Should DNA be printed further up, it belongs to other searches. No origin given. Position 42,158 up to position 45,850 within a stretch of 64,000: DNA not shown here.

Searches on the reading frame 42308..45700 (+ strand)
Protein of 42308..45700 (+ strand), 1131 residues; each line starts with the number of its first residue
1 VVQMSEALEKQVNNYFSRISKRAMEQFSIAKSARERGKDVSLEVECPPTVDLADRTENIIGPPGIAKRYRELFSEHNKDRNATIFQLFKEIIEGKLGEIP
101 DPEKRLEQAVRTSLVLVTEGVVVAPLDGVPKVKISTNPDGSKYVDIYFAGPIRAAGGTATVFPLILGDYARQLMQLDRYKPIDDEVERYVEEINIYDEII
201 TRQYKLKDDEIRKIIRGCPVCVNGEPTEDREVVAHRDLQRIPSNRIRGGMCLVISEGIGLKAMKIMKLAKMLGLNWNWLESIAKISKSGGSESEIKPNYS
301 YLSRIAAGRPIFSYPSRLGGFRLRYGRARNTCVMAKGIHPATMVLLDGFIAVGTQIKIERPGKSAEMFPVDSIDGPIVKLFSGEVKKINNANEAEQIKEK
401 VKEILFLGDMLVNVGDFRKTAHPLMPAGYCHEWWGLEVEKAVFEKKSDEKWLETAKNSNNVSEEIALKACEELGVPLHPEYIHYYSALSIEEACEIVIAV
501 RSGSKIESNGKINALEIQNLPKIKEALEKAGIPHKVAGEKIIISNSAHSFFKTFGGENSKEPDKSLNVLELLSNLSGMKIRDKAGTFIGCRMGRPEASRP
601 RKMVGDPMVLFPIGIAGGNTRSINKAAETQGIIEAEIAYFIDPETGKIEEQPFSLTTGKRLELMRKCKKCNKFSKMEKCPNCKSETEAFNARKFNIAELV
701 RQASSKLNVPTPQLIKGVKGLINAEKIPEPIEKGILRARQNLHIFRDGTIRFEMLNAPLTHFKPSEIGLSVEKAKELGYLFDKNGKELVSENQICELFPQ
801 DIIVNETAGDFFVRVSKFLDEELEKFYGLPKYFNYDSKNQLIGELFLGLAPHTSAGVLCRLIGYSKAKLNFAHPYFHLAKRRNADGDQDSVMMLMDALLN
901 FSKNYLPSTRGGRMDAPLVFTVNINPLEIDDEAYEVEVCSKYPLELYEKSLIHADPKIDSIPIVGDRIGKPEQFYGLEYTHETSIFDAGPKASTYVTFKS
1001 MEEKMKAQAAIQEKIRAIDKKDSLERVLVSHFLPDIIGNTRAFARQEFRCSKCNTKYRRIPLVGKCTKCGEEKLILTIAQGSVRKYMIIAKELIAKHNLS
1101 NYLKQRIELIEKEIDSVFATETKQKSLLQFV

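Call 22: search_protein_families(library=pfam, proteins=[window:42308-45700:+], max_evalue=0.01)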
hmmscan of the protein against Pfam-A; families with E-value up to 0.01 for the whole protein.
window:42308-45700:+ (1131 aa): 6 families
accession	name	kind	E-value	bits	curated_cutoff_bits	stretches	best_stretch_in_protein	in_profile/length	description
PF24846.1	PolC_DP2_cat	-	8.9e-126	419.3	24.3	1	713-1004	6-299/299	DNA polymerase II large subunit DP2, catalytic domain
PF24844.1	PolC_DP2_central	-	5e-111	371.6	24.3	1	291-690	4-361/372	DNA polymerase II large subunit DP2, central domain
PF03833.19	PolC_DP2_N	-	5.1e-98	328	24.3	1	14-284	1-270/271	DNA polymerase II large subunit DP2, N-terminal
PF01155.25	HypA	-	0.00083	19.8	28.9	0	661-699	67-110/112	Hydrogenase/urease nickel incorporation, metallochaperone, hypA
PF23458.2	DUF7130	-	0.005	17.1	35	0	660-690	49-84/89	Domain of unknown function (DUF7130)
PF07191.17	Zn_ribbon_6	-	0.0062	17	25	0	665-691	17-44/67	Double zinc ribbon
